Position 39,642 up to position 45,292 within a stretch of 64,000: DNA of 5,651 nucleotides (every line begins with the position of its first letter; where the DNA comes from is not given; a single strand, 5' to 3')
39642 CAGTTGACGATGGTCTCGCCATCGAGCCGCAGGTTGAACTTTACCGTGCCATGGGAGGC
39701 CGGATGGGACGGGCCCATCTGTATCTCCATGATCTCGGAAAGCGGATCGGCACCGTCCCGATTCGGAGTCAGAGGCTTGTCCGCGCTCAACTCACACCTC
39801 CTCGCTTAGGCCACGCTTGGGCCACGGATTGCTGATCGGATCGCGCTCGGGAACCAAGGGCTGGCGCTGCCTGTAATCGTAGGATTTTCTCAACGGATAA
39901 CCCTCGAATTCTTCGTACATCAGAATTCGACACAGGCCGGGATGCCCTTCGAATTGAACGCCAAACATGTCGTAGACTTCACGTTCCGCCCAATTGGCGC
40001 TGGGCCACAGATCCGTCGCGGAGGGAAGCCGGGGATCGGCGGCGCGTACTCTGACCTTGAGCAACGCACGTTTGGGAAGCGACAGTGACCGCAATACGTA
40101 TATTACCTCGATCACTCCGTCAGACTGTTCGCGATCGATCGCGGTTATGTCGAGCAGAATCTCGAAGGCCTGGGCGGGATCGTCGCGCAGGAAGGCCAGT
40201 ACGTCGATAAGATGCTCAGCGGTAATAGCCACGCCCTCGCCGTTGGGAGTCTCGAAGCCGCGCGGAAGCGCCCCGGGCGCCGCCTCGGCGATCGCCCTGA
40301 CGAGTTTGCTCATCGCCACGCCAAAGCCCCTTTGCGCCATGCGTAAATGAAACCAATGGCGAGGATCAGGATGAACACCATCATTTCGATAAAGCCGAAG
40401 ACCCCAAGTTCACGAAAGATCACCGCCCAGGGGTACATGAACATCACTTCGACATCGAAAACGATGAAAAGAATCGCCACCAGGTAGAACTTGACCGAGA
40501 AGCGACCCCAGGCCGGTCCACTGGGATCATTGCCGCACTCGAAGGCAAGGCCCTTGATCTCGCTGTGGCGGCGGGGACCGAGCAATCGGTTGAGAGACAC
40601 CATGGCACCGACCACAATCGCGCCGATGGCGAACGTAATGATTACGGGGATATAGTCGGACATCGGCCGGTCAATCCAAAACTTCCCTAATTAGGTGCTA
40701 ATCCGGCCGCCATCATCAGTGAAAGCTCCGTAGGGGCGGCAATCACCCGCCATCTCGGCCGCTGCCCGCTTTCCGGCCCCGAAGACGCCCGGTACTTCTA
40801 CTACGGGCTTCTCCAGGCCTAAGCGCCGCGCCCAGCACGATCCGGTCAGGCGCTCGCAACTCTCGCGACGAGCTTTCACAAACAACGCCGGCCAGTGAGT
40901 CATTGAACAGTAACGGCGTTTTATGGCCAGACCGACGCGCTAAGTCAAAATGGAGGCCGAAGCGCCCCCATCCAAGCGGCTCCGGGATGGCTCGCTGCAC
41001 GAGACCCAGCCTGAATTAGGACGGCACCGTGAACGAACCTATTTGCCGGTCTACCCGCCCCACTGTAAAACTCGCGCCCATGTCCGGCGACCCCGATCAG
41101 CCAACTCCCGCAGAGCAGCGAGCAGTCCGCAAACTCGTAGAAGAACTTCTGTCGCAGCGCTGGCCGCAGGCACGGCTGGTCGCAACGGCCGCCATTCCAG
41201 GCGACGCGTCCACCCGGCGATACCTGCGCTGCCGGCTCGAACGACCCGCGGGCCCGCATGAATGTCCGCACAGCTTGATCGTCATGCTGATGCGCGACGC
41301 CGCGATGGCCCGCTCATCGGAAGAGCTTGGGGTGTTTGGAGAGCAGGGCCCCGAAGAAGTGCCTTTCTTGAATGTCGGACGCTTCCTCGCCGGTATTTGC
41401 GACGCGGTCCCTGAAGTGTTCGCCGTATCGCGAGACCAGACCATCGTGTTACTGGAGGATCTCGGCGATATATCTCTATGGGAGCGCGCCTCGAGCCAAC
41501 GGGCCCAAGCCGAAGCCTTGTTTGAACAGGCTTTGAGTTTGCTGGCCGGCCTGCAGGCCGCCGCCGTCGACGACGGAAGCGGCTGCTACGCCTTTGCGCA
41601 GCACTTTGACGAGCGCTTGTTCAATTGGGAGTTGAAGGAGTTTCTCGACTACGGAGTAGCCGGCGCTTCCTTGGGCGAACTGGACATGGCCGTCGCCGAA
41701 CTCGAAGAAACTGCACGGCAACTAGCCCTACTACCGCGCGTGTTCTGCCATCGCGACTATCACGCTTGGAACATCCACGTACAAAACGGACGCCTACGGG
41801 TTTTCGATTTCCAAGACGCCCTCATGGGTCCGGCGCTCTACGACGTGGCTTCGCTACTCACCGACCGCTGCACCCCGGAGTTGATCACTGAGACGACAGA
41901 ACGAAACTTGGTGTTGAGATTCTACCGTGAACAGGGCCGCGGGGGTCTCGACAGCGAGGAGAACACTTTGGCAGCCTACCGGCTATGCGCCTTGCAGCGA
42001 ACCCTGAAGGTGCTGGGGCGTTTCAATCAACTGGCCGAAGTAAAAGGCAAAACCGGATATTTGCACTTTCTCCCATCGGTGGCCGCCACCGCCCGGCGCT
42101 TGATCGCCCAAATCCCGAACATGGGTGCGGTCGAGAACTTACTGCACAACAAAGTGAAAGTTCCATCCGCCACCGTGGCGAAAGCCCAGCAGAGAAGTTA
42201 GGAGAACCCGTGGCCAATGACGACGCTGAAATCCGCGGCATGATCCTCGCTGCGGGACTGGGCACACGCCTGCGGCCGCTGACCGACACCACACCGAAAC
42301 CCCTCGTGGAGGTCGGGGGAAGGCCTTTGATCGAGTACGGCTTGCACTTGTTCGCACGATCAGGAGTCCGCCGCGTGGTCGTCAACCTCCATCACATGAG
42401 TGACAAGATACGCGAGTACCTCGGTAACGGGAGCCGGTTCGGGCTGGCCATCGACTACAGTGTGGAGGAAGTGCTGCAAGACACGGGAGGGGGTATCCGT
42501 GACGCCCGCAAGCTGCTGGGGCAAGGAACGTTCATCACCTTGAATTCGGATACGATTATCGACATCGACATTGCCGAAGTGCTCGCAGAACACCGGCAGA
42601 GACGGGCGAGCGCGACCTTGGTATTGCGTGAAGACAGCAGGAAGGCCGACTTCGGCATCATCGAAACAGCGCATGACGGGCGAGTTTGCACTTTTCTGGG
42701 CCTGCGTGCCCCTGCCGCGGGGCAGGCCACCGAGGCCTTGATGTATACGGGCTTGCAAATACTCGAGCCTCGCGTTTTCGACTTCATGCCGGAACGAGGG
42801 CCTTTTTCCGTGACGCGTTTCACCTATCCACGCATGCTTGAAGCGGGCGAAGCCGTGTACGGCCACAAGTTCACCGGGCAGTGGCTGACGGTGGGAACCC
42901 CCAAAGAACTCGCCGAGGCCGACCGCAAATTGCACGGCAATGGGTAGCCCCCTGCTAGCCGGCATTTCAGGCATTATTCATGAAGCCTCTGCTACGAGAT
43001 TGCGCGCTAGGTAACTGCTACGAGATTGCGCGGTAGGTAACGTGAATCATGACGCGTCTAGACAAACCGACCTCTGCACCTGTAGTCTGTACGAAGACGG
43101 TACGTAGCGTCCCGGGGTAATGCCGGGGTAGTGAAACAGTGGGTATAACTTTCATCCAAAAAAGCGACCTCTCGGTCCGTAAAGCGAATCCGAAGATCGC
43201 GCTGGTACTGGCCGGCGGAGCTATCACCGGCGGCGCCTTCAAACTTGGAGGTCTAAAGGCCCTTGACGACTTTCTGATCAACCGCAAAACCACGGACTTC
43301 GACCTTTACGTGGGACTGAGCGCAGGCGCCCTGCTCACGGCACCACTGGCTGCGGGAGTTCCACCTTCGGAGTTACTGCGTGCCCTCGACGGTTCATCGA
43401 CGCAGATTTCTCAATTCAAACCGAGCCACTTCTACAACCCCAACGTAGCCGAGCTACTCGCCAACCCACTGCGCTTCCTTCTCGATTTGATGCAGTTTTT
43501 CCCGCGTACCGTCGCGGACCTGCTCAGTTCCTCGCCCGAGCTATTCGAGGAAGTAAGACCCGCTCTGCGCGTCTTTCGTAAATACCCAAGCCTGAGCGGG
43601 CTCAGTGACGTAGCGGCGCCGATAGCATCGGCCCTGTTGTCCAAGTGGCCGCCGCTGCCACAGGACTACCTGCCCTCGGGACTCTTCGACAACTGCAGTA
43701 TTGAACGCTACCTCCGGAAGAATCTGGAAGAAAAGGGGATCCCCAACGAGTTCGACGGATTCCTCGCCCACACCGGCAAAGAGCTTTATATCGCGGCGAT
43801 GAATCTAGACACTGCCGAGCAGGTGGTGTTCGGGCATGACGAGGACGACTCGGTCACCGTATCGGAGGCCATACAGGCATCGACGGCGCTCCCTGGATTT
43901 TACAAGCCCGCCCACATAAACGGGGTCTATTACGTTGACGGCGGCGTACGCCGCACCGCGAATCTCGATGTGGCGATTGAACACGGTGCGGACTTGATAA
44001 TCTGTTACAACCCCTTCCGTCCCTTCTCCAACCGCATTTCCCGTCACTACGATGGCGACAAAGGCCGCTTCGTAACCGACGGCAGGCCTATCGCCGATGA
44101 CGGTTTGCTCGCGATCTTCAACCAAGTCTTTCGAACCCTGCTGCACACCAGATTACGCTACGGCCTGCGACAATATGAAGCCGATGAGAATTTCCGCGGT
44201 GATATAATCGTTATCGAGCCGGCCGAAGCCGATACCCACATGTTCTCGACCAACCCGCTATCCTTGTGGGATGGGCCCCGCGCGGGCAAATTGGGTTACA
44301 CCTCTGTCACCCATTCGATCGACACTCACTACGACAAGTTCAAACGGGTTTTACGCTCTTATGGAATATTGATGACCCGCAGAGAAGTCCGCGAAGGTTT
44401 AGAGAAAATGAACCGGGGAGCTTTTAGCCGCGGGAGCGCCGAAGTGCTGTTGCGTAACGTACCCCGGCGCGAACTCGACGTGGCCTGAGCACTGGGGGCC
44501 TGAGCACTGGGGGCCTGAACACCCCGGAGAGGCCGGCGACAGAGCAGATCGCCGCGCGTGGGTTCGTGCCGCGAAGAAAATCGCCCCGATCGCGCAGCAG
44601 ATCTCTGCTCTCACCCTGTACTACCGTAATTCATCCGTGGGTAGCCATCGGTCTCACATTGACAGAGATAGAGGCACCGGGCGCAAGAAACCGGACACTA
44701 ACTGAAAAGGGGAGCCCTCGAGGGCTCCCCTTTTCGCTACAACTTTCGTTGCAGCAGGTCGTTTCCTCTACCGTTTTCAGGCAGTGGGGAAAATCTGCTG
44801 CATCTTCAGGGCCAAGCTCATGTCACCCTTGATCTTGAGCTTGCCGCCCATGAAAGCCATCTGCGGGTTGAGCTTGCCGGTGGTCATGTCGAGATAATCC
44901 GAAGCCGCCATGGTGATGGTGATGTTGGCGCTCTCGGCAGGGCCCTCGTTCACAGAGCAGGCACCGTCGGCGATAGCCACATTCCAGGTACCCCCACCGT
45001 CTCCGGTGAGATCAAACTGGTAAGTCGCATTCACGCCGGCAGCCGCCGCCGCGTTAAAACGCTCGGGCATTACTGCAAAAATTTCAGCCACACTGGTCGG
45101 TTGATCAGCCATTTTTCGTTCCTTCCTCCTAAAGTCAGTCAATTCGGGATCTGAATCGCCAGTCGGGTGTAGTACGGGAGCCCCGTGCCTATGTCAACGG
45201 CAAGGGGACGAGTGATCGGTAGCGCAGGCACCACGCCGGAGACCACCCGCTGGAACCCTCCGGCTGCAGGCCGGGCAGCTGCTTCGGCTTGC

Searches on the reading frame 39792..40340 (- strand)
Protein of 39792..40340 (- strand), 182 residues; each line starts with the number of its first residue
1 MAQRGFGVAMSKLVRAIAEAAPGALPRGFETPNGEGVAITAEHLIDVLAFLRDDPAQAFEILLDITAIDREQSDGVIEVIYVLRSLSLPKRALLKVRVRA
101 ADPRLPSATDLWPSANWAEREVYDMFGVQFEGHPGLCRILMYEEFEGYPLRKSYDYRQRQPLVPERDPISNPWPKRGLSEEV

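Call 4: search_protein_families(library=pfam, proteins=[window:39792-40340:-], max_evalue=0.01)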
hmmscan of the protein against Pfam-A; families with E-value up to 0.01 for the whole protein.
window:39792-40340:- (182 aa): 1 family
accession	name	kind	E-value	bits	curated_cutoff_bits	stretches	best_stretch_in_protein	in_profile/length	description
PF00329.25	Complex1_30kDa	-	2.5e-41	141.6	22.5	1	38-159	2-123/124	Respiratory-chain NADH dehydrogenase, 30 Kd subunit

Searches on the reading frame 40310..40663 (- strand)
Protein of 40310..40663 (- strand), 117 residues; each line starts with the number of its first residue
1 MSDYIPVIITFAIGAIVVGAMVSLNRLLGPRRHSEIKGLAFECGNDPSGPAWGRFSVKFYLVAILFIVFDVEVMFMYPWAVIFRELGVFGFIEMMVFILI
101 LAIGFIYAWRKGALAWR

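Call 4: search_protein_families(library=pfam, proteins=[window:40310-40663:-], max_evalue=0.01)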
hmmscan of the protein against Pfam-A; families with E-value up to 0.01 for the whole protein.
window:40310-40663:- (117 aa): 1 family
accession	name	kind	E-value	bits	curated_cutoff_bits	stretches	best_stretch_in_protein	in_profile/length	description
PF00507.24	Oxidored_q4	-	2.1e-40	137.3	23.3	1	20-116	3-99/99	NADH-ubiquinone/plastoquinone oxidoreductase, chain 3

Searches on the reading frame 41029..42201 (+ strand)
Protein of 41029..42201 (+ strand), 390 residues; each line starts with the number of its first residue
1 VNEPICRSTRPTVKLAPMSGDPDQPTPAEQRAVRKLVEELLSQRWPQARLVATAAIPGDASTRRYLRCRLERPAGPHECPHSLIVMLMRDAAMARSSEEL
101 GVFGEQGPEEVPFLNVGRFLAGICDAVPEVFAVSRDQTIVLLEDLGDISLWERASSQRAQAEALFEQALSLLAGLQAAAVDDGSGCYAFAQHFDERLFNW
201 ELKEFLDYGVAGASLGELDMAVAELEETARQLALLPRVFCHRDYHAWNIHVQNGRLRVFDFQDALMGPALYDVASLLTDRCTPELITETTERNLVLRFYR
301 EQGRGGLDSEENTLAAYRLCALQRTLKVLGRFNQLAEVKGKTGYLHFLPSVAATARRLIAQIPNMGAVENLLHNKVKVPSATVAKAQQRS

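Call 8: search_protein_families(library=pfam, proteins=[window:41029-42201:+], max_evalue=0.001)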
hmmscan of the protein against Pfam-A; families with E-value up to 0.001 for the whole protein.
window:41029-42201:+ (390 aa): 1 family
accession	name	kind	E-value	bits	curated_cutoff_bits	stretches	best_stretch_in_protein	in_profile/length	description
PF01636.29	APH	-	2.5e-22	80.2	23.2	1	56-285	5-218/239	Phosphotransferase enzyme family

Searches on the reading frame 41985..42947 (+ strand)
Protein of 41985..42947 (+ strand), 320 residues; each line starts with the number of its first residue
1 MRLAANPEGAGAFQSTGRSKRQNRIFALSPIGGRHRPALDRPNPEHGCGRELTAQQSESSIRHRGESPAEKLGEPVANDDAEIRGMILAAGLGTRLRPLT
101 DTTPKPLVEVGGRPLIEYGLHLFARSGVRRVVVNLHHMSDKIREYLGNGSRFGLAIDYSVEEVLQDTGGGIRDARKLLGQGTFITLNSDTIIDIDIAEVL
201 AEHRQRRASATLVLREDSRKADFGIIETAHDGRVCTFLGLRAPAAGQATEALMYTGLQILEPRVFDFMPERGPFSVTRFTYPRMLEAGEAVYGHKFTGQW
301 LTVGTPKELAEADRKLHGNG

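Call 8: search_protein_families(library=pfam, proteins=[window:41985-42947:+], max_evalue=0.001)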
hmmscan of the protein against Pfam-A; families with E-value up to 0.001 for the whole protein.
window:41985-42947:+ (320 aa): 2 families
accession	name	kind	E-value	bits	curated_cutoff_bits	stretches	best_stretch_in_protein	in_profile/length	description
PF00483.29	NTP_transferase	-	7.7e-36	124.3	21.2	1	85-316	2-242/245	Nucleotidyl transferase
PF12804.13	NTP_transf_3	-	2e-11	44.7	27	1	85-220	1-127/160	MobA-like NTP transferase domain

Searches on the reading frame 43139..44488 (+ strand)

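Call 8: search_protein_families(library=pfam, proteins=[window:43139-44488:+], max_evalue=0.001)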
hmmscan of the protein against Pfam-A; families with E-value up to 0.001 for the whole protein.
window:43139-44488:+ (449 aa): 1 family
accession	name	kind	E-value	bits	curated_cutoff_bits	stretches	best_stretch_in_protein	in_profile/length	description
PF01734.28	Patatin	-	4.2e-27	96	27.7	1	22-280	1-191/191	Patatin-like phospholipase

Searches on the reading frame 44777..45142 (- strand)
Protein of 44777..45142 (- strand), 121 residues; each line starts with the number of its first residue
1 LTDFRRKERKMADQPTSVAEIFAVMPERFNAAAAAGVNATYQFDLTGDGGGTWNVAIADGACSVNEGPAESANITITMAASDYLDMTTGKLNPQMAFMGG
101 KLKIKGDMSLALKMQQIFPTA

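Call 37: search_protein_families(library=pfam, proteins=[window:44777-45142:-], max_evalue=0.001)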
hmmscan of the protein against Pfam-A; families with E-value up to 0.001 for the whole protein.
window:44777-45142:- (121 aa): 2 families
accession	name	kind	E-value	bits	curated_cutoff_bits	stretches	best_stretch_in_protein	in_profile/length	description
PF02036.22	SCP2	-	4.1e-24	85.3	21.3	1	31-118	13-100/101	SCP-2 sterol transfer family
PF14864.11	Alkyl_sulf_C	-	4.7e-07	30.5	27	1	17-110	12-105/125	Alkyl sulfatase C-terminal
